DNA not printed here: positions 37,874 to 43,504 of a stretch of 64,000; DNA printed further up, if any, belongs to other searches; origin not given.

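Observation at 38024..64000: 26-kb same-strand island of T9SS cargo: two C25 peptidases, three giant modular adhesin-like proteins, one S8 subtilase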

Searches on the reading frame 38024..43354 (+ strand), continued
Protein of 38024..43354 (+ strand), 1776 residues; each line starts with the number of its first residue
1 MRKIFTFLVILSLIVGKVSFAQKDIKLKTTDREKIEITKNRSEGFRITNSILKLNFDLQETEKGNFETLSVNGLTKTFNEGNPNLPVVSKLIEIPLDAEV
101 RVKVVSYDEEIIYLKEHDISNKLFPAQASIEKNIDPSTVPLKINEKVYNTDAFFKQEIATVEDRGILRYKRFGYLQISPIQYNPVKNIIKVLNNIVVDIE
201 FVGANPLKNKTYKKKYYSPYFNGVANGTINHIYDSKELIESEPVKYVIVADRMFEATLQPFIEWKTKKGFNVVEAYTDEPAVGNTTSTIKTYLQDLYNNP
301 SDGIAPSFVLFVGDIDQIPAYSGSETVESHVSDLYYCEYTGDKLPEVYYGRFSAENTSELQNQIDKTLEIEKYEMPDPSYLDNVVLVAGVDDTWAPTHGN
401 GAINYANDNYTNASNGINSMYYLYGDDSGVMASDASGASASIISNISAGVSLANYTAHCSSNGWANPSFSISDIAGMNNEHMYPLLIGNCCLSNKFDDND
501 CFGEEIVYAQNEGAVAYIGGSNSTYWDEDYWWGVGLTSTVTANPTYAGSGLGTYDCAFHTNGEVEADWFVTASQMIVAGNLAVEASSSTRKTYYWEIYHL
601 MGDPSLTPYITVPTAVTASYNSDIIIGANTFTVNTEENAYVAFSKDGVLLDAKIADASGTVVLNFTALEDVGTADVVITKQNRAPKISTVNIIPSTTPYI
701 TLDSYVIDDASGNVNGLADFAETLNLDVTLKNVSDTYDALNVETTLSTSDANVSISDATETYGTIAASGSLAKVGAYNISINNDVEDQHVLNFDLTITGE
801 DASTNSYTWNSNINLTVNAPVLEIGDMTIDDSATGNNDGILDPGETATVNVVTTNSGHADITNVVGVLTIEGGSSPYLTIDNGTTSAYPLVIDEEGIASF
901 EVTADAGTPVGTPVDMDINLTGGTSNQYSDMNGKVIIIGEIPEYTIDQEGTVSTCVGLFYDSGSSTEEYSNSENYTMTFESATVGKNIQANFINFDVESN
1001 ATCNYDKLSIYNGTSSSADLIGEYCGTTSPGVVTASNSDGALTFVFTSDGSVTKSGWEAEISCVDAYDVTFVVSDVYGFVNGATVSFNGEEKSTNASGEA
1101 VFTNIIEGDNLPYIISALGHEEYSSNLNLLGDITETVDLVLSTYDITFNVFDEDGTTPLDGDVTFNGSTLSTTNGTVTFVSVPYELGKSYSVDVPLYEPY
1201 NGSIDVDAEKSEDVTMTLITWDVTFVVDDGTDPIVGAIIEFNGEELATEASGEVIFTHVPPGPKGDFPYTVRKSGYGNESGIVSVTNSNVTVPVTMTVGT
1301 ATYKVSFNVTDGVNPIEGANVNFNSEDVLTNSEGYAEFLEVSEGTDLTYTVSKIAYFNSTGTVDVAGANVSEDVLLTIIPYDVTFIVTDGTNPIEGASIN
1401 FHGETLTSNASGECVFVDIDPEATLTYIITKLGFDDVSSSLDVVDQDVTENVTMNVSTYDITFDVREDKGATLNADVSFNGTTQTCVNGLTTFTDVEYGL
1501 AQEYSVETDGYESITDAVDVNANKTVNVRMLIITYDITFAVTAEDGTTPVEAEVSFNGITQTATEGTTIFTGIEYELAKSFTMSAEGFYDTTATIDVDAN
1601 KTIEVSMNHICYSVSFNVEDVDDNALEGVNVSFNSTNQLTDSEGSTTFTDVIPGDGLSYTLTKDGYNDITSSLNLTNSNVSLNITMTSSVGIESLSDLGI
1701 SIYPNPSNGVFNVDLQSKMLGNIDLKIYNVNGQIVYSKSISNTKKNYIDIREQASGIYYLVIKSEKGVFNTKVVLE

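Call 18: search_solved_structures(query=window:38024-43354:+, max_evalue=0.01, show_alignments=2)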
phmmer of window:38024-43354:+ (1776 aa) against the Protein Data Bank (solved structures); distinct sequences matched with E-value up to 0.01: 29.
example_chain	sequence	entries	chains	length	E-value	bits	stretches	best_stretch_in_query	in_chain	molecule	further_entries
4rbm_A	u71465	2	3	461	5.1e-86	292.5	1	239-691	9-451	Lys-gingipain W83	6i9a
4tkx_L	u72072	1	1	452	8.8e-86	291.7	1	239-690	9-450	Lys-gingipain W83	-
4ief_B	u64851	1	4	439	1.9e-28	101.6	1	240-684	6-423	Gingipain R2 Mature Domain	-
1cvr_A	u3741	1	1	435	3.1e-28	100.9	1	240-687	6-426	GINGIPAIN R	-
5mun_A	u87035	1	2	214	1.2e-27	99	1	34-223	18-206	Lys-gingipain W83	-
3kq4_B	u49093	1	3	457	3.1e-17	64.5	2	950-1080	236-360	Cubilin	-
6fzv_D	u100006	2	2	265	8.1e-15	56.5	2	988-1061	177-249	Procollagen C-endopeptidase enhancer 1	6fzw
9en2_A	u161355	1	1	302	1.3e-14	55.8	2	988-1061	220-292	Procollagen C-endopeptidase enhancer 1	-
2qqk_A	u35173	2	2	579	1.3e-13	52.5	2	967-1064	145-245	Neuropilin-2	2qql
7m22_N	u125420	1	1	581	1.3e-13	52.4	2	967-1064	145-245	Neuropilin-2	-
8ivw_A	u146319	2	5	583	1.3e-13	52.4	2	967-1064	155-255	Neuropilin-2 | aNRP2-14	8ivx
7t4s_F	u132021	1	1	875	4.1e-13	50.8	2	967-1064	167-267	Neuropilin-2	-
7m0r_E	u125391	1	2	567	1.1e-11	46.1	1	965-1079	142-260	Neuropilin-1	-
4gz9_A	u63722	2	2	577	1.2e-11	46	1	965-1079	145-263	Neuropilin-1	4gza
10ri_E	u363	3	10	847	3.1e-11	44.6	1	965-1079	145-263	Neuropilin-1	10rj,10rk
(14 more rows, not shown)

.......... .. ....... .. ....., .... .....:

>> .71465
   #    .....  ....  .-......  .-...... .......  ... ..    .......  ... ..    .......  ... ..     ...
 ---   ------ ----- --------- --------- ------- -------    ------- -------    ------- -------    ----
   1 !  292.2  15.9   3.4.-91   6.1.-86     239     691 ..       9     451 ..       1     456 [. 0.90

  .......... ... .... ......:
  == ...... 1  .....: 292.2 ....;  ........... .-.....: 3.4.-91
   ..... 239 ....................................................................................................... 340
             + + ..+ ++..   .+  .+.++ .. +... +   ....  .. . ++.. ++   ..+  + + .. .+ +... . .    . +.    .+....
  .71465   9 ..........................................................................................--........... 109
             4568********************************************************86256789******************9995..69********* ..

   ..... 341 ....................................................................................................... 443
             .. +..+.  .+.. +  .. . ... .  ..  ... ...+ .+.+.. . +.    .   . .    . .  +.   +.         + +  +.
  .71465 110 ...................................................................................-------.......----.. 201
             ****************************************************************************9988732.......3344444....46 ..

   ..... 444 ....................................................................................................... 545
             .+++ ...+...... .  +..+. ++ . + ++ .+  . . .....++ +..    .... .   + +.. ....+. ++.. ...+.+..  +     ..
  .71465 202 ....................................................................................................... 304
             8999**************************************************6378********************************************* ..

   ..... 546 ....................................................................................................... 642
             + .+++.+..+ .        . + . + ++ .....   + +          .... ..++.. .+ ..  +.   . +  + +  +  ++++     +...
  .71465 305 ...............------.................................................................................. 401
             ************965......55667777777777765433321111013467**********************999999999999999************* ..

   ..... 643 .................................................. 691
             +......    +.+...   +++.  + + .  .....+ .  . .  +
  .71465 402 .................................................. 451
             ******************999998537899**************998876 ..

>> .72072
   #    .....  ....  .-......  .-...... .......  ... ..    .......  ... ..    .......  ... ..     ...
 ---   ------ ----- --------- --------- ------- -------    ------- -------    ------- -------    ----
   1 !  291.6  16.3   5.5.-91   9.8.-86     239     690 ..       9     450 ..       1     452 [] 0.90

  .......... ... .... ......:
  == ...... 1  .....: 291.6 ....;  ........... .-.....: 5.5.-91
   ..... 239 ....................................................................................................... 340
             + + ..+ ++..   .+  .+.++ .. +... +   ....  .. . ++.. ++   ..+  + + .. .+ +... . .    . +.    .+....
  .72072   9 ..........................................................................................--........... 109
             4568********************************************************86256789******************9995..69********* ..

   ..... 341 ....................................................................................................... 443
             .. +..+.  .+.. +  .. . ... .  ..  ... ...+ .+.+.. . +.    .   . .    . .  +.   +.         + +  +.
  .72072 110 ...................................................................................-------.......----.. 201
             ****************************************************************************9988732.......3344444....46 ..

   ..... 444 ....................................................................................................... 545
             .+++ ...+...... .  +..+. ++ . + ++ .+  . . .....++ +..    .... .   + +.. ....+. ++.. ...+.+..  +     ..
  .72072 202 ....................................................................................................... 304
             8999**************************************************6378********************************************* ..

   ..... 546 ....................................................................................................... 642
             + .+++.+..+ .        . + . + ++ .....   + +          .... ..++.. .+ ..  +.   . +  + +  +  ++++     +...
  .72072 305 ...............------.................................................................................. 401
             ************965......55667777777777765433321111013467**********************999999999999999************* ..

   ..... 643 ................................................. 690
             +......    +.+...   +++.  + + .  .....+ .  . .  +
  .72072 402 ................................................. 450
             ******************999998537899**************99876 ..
